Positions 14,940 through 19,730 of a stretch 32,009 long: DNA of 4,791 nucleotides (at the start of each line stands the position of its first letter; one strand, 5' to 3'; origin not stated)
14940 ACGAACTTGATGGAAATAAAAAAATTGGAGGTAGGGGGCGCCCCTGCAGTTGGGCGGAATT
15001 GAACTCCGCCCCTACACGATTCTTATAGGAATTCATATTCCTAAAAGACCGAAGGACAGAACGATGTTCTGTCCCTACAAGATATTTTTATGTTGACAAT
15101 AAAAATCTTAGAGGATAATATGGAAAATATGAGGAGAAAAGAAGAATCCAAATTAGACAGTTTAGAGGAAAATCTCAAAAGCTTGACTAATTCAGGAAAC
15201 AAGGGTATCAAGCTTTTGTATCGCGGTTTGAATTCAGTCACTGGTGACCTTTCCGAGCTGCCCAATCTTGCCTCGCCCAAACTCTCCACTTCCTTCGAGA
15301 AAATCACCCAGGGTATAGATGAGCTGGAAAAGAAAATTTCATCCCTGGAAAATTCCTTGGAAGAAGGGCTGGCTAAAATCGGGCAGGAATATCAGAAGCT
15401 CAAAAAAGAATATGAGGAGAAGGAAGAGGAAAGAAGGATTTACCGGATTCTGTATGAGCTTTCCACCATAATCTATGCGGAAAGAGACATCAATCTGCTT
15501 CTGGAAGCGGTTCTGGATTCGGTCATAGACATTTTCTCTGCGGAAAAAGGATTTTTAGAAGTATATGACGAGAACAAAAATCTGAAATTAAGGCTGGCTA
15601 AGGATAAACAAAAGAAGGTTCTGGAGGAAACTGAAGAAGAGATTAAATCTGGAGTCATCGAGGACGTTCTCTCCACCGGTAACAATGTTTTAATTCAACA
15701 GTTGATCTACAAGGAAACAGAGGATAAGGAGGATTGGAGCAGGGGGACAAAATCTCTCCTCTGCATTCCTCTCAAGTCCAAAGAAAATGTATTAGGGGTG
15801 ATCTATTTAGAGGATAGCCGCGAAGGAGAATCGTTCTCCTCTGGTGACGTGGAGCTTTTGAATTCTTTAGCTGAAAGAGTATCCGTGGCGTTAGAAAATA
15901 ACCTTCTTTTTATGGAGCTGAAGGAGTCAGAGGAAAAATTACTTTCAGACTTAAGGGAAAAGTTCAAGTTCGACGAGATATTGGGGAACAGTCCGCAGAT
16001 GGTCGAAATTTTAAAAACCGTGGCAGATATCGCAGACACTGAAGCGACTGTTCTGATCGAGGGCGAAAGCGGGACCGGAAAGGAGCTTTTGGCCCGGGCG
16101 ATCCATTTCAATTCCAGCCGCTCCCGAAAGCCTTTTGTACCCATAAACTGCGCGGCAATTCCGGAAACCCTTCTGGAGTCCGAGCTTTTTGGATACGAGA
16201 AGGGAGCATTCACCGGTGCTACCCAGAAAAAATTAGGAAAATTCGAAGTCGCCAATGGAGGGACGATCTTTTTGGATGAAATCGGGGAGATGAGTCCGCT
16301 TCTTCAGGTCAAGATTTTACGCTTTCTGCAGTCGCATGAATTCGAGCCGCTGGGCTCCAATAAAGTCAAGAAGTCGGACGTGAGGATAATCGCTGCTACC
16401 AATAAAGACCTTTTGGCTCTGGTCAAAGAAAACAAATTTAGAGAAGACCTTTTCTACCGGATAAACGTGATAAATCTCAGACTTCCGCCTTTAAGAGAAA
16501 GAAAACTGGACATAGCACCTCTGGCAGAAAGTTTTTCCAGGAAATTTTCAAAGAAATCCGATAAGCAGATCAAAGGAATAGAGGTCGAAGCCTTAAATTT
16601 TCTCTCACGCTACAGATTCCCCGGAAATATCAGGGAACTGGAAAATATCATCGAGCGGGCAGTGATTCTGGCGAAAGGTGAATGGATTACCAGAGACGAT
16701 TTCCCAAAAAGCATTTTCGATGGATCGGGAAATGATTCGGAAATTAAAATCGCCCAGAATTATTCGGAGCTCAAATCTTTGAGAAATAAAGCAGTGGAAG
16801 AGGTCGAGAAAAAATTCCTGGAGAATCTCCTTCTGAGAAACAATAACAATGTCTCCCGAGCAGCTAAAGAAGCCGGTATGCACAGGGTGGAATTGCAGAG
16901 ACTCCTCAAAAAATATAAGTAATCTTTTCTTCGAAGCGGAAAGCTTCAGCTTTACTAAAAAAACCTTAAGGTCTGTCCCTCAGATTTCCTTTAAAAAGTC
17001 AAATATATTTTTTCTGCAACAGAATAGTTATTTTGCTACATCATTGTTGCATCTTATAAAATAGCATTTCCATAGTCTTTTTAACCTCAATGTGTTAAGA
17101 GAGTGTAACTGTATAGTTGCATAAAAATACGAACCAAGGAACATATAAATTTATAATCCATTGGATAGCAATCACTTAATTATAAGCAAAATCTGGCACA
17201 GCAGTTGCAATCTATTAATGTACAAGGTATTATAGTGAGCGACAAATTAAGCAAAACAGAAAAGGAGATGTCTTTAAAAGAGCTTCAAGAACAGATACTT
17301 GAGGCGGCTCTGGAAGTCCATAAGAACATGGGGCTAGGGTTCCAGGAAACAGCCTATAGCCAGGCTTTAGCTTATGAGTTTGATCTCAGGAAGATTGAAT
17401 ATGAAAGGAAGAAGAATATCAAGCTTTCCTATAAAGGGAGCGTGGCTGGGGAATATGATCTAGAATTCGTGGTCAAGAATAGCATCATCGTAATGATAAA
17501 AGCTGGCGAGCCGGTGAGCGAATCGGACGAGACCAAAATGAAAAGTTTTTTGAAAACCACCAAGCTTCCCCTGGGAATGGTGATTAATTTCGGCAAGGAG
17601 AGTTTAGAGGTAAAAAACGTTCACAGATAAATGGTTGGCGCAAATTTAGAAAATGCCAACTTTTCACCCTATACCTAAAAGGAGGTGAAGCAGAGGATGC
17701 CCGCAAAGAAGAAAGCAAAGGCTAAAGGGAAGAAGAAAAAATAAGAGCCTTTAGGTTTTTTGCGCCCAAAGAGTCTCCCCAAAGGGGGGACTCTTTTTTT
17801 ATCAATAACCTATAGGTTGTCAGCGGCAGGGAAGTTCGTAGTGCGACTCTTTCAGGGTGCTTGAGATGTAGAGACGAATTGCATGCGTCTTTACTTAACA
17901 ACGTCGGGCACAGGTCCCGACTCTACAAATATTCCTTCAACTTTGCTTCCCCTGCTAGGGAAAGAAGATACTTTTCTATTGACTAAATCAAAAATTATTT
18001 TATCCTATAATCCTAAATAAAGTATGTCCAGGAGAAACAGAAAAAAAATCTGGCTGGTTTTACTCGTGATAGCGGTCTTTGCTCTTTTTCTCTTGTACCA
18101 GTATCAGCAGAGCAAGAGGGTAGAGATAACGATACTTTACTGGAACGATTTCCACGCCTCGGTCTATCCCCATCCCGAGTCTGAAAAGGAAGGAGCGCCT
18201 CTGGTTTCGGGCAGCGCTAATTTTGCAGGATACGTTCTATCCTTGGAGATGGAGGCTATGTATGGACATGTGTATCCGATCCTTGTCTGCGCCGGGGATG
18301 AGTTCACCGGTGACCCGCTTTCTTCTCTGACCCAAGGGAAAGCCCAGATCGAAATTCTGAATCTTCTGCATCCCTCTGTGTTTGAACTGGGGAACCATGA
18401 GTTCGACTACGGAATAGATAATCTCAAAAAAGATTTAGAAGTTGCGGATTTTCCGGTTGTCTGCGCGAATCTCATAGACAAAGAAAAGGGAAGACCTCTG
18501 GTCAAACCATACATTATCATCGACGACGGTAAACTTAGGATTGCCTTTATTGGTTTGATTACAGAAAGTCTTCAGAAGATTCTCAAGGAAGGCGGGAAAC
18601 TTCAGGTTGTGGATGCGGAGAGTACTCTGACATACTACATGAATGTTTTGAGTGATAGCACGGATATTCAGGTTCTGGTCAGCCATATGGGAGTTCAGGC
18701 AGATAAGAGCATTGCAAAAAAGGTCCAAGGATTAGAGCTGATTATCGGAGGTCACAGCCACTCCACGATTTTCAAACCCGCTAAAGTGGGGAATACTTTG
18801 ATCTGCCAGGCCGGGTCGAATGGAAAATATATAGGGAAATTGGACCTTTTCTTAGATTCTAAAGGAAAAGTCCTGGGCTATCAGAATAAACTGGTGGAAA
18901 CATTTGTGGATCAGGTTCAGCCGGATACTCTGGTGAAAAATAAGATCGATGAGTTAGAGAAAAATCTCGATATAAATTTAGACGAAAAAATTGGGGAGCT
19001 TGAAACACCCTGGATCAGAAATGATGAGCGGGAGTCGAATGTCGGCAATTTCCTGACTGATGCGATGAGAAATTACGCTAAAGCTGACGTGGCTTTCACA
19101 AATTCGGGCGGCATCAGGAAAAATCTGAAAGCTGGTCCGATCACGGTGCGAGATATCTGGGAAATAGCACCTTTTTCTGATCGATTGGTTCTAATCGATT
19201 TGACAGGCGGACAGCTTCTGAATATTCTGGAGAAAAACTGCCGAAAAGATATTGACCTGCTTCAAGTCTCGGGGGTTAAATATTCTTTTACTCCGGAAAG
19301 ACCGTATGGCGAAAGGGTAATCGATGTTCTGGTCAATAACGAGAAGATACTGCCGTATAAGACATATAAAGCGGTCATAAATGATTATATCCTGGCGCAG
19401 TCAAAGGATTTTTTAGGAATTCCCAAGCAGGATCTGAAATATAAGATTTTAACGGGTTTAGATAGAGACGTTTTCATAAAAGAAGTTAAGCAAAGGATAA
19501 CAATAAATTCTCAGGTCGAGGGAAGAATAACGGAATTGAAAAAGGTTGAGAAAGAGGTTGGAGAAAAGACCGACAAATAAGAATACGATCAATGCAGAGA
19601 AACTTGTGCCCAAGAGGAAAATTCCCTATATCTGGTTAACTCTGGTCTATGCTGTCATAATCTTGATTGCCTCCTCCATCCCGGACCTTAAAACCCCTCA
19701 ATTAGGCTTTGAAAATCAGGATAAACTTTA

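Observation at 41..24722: Unusually diverse superfamily of GTAG-headed REP-like hairpins (about 19 copies, about 10 stem classes) with no RAYT in the window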

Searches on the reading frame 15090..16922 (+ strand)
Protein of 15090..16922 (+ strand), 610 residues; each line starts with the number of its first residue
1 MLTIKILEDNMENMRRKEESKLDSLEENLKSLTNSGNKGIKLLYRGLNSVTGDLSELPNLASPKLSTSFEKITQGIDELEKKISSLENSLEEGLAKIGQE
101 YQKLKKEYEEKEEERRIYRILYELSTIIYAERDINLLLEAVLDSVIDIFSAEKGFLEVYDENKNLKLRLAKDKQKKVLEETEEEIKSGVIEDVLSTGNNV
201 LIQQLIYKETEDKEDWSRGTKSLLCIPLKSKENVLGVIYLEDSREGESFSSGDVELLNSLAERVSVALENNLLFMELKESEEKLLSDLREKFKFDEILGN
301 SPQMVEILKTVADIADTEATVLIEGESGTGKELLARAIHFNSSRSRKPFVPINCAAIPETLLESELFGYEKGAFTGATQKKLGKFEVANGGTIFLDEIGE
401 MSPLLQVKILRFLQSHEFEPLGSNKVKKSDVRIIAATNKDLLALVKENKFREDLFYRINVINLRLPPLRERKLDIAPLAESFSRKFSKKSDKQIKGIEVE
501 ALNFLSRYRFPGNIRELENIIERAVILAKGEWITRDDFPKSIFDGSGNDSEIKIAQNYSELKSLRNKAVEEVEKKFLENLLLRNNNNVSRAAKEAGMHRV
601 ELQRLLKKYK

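Call 5: search_protein_families(library=pfam, proteins=[window:15090-16922:+])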
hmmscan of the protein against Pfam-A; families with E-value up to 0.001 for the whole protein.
window:15090-16922:+ (610 aa): 10 families
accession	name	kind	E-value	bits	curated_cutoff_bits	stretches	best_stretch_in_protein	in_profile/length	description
PF00158.32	Sigma54_activat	-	3.1e-72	242.2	20.2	1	297-463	1-167/168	Sigma-54 interaction domain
PF25601.1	AAA_lid_14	-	5e-26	90.8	27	1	469-548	1-80/87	AAA+ ATPase lid domain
PF14532.12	Sigma54_activ_2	-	2.9e-23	83.1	25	1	298-468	1-138/138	Sigma-54 interaction domain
PF13492.12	GAF_3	-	6.3e-15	56.2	27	1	134-270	2-129/129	GAF domain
PF13185.12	GAF_2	-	1.3e-14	55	28.6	1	132-269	2-136/136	GAF domain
PF01590.32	GAF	-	6e-12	46.7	22.4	1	134-268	2-133/133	GAF domain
PF02954.25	HTH_8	-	1.4e-07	31.5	22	1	569-609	2-42/42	Bacterial regulatory protein, Fis family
PF07728.20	AAA_5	-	8.1e-06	26.3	22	1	321-439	2-123/139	AAA domain (dynein-related subfamily)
PF11849.14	DUF3369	-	7.2e-05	23.6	27.2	1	125-277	28-168/168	Domain of unknown function (DUF3369)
PF00004.35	AAA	-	0.0004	21.3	21.2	0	321-439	1-110/131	ATPase family associated with various cellular activities (AAA)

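Call 8: find_encoding_contigs(protein=window:15090-16922:+, flank=10000, max_places=6)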
Protein window:15090-16922:+ (610 aa): no gene with exactly this product is on record in the collection.

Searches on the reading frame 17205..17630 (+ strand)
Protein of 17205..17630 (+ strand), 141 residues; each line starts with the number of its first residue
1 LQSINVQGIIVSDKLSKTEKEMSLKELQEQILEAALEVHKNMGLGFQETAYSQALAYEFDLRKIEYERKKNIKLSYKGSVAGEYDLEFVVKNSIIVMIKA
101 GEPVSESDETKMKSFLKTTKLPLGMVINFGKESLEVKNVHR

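Call 6: search_protein_families(library=pfam, proteins=[window:17205-17630:+])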
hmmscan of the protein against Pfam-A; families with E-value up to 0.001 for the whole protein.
window:17205-17630:+ (141 aa): 1 family
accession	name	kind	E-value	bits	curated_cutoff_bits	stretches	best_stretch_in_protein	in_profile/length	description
PF13366.12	PDDEXK_3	-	6.1e-29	101.2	22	1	26-137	2-115/117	PD-(D/E)XK nuclease superfamily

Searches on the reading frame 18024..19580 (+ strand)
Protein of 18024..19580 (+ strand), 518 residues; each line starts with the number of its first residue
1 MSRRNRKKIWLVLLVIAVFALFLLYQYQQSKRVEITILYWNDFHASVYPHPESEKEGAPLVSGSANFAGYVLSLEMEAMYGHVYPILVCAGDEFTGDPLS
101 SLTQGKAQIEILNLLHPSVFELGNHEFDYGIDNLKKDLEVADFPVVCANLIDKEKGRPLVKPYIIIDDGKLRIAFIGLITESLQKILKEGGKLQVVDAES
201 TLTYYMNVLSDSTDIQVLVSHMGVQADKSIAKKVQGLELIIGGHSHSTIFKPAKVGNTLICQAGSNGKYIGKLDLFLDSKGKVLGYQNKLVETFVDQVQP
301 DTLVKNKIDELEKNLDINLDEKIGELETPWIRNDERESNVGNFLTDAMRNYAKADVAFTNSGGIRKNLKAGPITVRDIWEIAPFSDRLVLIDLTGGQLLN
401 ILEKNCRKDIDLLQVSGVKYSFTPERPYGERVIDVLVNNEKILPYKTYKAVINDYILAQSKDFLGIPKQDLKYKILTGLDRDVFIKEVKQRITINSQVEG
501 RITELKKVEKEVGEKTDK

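Call 6: search_protein_families(library=pfam, proteins=[window:18024-19580:+])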
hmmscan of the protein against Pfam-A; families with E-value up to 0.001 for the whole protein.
window:18024-19580:+ (518 aa): 2 families
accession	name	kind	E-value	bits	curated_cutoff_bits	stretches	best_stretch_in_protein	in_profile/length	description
PF02872.23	5_nucleotid_C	-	4.7e-36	124.7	23.6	1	333-460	17-149/158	5'-nucleotidase, C-terminal domain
PF00149.33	Metallophos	-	6e-07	30.5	21.5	1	86-247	33-190/191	Calcineurin-like phosphoesterase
